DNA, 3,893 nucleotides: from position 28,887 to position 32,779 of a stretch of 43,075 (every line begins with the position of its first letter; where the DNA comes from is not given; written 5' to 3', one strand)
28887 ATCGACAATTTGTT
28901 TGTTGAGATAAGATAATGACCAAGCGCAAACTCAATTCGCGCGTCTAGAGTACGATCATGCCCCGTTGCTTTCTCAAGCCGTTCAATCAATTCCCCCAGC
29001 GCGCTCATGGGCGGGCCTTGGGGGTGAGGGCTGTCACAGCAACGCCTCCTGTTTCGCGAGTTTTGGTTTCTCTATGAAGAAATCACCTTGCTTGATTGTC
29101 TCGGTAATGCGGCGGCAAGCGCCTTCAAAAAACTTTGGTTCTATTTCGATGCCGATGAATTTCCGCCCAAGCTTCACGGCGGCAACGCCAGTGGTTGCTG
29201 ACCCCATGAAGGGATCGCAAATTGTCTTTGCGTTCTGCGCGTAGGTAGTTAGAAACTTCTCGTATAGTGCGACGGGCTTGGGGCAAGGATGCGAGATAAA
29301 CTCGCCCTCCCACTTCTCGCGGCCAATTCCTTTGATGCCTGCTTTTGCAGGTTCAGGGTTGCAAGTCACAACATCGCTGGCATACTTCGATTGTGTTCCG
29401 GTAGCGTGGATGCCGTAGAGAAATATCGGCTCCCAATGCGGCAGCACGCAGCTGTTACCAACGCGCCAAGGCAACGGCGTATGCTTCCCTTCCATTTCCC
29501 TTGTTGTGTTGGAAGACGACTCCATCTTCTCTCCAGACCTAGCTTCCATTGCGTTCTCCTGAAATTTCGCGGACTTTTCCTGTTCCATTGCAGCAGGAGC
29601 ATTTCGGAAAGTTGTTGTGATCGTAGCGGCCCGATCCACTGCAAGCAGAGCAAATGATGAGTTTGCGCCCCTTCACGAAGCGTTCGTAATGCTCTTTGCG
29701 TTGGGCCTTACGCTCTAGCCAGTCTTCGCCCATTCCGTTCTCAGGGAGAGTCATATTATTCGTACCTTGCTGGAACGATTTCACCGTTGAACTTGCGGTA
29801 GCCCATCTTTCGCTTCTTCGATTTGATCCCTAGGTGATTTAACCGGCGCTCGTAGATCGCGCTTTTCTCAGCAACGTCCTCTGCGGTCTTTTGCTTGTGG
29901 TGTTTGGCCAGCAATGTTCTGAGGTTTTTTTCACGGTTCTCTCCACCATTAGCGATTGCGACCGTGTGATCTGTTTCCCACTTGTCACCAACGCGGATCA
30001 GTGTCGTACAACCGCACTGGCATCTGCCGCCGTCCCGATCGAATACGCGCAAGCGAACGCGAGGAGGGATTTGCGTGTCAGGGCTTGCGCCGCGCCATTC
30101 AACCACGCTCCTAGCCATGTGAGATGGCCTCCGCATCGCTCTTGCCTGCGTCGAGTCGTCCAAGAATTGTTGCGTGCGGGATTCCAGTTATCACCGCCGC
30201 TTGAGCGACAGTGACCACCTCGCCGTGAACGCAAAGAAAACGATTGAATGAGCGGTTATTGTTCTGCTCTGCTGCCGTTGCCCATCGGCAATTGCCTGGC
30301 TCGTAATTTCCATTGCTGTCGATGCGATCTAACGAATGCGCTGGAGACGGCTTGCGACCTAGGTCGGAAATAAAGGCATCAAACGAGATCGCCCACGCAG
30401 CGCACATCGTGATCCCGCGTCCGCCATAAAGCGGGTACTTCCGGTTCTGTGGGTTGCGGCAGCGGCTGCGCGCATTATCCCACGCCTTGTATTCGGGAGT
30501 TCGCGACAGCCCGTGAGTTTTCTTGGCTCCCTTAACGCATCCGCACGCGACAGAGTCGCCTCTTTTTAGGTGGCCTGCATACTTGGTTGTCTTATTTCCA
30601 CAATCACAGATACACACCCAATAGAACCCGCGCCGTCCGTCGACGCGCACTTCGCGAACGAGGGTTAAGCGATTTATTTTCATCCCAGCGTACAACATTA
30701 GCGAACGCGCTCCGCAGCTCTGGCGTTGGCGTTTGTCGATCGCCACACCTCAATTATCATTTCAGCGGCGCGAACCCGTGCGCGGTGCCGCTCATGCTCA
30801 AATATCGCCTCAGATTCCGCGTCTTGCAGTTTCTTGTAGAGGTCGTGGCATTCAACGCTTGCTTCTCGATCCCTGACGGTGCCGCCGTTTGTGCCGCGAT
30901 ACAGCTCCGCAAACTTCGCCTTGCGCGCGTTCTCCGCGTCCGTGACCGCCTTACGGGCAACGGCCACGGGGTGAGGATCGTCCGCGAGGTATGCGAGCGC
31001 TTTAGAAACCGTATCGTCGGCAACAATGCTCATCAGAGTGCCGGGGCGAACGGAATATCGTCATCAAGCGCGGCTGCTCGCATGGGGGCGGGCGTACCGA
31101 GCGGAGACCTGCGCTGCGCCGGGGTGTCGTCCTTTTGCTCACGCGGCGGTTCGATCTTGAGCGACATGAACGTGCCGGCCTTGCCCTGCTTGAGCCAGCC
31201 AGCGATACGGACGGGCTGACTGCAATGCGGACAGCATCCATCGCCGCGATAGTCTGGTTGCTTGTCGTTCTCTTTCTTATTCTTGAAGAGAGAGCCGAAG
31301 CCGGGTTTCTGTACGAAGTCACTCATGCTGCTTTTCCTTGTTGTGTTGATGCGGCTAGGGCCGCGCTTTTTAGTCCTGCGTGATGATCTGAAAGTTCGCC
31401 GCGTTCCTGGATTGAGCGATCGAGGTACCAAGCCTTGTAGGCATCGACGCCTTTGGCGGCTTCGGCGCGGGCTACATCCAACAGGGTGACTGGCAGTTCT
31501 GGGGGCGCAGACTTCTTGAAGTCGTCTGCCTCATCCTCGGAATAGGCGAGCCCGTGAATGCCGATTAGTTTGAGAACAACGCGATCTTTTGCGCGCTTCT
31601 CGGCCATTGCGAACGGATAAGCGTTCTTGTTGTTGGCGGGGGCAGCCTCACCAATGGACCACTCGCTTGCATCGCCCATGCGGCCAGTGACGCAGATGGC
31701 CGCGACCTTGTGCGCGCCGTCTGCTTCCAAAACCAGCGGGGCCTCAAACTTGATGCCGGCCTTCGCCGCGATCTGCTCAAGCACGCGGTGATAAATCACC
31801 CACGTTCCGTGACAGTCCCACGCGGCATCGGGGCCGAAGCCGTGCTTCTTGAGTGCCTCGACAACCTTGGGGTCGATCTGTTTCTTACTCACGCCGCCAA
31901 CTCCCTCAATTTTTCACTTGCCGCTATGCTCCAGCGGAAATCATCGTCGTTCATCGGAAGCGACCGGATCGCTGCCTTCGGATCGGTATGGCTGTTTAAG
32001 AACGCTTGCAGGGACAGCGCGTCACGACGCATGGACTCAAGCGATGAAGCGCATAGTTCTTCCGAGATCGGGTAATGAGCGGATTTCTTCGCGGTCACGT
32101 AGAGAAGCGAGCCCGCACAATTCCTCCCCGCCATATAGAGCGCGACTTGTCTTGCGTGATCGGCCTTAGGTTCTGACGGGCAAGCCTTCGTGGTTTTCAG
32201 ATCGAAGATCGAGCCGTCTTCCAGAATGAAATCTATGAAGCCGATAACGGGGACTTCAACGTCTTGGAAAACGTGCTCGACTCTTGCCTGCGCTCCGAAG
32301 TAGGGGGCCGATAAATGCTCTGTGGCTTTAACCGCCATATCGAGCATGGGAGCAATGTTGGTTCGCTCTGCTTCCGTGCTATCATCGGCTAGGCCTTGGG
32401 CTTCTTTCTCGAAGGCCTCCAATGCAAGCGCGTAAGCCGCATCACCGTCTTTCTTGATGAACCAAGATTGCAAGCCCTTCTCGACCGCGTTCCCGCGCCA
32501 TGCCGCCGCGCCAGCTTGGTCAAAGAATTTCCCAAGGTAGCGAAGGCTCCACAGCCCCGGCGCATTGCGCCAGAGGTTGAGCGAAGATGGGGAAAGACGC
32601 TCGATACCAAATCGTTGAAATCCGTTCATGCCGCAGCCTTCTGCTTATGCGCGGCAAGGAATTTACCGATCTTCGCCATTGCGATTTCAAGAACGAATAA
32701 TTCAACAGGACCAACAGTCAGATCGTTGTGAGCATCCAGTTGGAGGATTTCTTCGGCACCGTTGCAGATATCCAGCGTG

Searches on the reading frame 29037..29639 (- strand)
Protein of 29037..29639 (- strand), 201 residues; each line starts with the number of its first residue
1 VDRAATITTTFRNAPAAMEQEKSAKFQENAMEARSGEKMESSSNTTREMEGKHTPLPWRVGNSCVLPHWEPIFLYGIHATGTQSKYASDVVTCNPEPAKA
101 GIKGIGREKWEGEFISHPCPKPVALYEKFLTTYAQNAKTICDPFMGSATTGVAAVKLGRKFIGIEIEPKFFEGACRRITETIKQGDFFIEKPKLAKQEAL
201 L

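Call 26: search_protein_families(library=pfam, proteins=[window:29037-29639:-], max_evalue=0.01)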
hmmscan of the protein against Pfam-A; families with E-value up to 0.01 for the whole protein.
window:29037-29639:- (201 aa): 1 family
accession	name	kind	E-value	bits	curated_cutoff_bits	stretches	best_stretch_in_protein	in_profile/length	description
PF01555.25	N6_N4_Mtase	-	3.3e-19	70.2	26.7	1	25-173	112-218/221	DNA methylase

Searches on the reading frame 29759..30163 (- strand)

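Call 26: search_protein_families(library=pfam, proteins=[window:29759-30163:-], max_evalue=0.01)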
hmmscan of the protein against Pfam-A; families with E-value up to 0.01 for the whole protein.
window:29759-30163:- (135 aa): 1 family
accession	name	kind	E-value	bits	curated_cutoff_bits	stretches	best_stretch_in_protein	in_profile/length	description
PF01844.29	HNH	-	0.00011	22.7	21.4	1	50-94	4-46/47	HNH endonuclease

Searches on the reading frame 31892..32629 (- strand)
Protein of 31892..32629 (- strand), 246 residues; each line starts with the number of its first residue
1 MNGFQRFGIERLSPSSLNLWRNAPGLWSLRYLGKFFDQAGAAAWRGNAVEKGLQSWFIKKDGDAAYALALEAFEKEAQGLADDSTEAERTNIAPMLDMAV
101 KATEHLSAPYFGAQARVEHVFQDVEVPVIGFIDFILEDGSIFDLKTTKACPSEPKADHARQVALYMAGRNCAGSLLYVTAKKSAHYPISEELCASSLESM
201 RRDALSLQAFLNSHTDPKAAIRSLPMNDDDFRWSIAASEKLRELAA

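Call 26: search_protein_families(library=pfam, proteins=[window:31892-32629:-], max_evalue=0.01)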
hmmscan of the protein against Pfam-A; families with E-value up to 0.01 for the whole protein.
window:31892-32629:- (246 aa): 1 family
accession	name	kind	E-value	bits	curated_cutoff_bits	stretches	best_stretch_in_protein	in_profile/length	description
PF12705.13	PDDEXK_1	-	1.8e-10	41.6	22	1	11-167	1-167/247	PD-(D/E)XK nuclease superfamily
